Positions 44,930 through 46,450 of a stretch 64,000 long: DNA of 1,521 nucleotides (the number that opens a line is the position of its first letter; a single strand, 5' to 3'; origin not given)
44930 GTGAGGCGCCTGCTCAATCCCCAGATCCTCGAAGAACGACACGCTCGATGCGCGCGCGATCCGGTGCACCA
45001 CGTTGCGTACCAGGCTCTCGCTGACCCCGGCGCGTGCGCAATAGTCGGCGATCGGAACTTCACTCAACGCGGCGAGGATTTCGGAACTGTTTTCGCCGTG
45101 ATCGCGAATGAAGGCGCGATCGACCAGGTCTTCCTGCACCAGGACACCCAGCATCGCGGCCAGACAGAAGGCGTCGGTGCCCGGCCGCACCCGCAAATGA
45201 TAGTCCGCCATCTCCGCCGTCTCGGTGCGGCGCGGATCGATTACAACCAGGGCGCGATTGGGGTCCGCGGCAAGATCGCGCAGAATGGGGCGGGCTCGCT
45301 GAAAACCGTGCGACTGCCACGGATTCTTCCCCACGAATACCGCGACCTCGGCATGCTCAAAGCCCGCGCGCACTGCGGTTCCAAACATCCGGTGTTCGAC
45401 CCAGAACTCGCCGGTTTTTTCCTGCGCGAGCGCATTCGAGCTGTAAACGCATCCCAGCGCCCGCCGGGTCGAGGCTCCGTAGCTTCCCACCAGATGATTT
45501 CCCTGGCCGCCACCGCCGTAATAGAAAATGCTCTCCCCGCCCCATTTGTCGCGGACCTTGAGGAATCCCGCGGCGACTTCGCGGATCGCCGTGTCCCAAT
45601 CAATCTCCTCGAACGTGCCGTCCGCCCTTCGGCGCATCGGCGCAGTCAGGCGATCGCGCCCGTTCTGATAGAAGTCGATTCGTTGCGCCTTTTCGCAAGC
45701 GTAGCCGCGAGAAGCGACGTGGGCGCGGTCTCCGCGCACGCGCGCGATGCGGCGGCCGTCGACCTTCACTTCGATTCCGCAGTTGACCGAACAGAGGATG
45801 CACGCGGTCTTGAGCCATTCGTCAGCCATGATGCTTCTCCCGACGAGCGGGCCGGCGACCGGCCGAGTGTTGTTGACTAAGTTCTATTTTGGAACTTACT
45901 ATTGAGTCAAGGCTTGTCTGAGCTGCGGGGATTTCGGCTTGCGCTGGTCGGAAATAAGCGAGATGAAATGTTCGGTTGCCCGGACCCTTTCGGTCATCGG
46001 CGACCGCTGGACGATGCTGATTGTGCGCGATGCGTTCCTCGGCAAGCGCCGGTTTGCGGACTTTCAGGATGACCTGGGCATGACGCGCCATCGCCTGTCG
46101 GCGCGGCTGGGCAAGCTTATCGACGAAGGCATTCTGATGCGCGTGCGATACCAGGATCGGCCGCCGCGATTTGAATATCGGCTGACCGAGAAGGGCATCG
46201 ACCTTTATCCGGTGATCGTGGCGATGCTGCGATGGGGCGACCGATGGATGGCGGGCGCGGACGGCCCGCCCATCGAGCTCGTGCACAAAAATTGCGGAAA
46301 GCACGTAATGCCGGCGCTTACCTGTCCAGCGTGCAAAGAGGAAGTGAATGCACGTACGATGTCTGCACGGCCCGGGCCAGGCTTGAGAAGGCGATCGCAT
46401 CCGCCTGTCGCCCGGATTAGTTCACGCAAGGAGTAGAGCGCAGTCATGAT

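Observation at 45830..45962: AT-rich nested palindrome in the divergent promoter between the NarB-like molybdoenzyme gene and the HxlR regulator gene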

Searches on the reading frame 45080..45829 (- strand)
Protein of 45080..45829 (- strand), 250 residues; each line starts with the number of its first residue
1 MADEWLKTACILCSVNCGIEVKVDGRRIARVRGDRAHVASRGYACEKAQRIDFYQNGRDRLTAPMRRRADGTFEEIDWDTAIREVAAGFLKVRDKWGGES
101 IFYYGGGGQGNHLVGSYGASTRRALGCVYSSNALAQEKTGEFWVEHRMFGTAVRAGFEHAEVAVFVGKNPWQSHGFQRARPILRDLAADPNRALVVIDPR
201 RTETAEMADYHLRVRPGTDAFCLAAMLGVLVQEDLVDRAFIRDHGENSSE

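Call 35: search_solved_structures(query=window:45200-45829:-, max_evalue=1e-15, show_alignments=5)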
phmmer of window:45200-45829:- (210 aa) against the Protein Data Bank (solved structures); distinct sequences matched with E-value up to 1e-15: 0.

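Call 36: search_solved_structures(query=window:45080-45829:-, max_evalue=0.00001, show_alignments=4)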
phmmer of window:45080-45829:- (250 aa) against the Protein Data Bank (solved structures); distinct sequences matched with E-value up to 0.00001: 41.
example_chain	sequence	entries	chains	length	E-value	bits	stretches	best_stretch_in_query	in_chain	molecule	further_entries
2jio_A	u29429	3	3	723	2.9e-23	86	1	3-240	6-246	PERIPLASMIC NITRATE REDUCTASE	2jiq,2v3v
2jim_A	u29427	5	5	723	9.2e-23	84.3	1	3-240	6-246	PERIPLASMIC NITRATE REDUCTASE | PROTEIN (PERIPLASMIC NITRATE REDUCTASE)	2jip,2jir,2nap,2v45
2vpw_A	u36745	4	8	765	4.5e-21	78.8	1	9-243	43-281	THIOSULFATE REDUCTASE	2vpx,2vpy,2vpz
2e7z_A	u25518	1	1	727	6.3e-21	78.3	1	9-242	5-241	Acetylene hydratase Ahy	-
9wxb_B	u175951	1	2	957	3.7e-19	72.5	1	7-244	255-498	Formate dehydrogenase alpha subunit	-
9t1s_L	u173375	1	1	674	4.4e-19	72.3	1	4-245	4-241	formate dehydrogenase (coenzyme F420)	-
9vap_A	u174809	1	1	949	5e-19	72.1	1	6-242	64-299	Formate dehydrogenase molybdopterin-binding subunit FdhA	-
1aa6_A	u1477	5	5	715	2.2e-18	70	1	7-246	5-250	FORMATE DEHYDROGENASE H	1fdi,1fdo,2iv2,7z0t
7qv7_S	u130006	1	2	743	1.3e-17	67.5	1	5-245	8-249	Hydrogen dependent carbon dioxide reductase subunit FdhF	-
6tg9_A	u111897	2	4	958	1.7e-17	67.1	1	7-244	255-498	Formate dehydrogenase subunit alpha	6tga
7vw6_A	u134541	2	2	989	3.4e-16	62.8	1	3-247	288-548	Formate dehydrogenase | Tungsten-containing formate dehydrogenase alpha subunit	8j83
7e5z_A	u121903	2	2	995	3.5e-16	62.8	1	3-247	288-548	Formate dehydrogenase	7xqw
7bkb_D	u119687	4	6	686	9.3e-15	58.1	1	5-244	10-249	Formate dehydrogenase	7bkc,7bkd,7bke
8rqz_C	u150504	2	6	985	2.5e-14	56.7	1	6-244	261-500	Probable oxidoreductase YjgC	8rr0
9gzq_A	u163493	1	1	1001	2.6e-14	56.6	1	6-244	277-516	Probable oxidoreductase YjgC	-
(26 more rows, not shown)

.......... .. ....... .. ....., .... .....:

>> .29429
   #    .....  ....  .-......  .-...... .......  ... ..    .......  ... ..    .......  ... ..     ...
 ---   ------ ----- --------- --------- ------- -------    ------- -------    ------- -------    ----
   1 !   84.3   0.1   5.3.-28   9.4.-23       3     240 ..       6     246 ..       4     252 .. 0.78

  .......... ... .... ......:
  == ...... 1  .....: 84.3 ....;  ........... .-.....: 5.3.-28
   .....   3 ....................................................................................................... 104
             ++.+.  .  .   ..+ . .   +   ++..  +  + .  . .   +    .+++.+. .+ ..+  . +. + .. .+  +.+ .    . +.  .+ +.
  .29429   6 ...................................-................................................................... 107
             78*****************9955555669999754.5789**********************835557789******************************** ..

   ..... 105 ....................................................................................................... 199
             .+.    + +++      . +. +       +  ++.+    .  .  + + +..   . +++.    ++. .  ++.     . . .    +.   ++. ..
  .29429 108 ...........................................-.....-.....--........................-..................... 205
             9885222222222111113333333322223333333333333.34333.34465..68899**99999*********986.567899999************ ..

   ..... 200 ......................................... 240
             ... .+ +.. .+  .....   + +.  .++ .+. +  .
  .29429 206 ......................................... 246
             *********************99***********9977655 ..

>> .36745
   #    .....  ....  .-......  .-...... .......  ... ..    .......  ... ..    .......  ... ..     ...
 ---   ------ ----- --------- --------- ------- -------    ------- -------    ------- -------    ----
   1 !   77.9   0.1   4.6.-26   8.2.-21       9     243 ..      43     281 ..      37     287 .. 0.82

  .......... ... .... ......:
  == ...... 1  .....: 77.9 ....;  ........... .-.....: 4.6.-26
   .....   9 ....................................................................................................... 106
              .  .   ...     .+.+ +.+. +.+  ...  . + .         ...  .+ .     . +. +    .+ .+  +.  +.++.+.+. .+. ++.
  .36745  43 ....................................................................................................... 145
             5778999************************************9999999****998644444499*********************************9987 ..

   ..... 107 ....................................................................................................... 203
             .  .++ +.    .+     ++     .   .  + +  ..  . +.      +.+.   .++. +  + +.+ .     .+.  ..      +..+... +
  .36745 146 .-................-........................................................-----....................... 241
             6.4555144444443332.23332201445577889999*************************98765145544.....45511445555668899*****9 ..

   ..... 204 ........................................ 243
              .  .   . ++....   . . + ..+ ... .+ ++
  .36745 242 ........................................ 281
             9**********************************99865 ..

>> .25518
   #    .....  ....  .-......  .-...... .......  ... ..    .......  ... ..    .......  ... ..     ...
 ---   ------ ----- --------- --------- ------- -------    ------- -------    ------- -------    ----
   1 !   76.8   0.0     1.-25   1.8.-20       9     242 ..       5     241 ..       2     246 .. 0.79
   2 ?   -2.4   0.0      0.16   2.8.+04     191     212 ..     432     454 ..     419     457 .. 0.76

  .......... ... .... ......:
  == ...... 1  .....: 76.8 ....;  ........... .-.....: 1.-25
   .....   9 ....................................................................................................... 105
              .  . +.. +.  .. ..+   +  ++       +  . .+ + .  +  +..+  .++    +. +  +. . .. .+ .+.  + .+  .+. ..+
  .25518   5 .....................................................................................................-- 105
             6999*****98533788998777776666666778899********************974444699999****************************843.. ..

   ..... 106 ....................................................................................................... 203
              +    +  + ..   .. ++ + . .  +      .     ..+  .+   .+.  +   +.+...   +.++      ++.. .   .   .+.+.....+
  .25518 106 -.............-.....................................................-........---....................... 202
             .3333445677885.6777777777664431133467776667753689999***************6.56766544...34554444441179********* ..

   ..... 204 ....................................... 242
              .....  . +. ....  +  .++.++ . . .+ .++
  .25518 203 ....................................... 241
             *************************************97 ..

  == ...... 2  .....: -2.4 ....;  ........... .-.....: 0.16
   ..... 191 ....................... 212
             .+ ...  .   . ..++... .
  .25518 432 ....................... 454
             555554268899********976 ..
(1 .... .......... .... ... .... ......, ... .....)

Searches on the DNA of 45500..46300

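Call 19: search_rna_families(source=window, start=45500, end=46300, threshold=evalue, max_evalue=1)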
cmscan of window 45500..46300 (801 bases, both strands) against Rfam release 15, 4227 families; matches with E-value up to 1: 1.
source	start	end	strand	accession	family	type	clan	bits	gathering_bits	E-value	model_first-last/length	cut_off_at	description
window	45691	45748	+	RF01809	symR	Gene; antitoxin;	-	20.3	61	0.33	1-77/77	no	SymR antitoxin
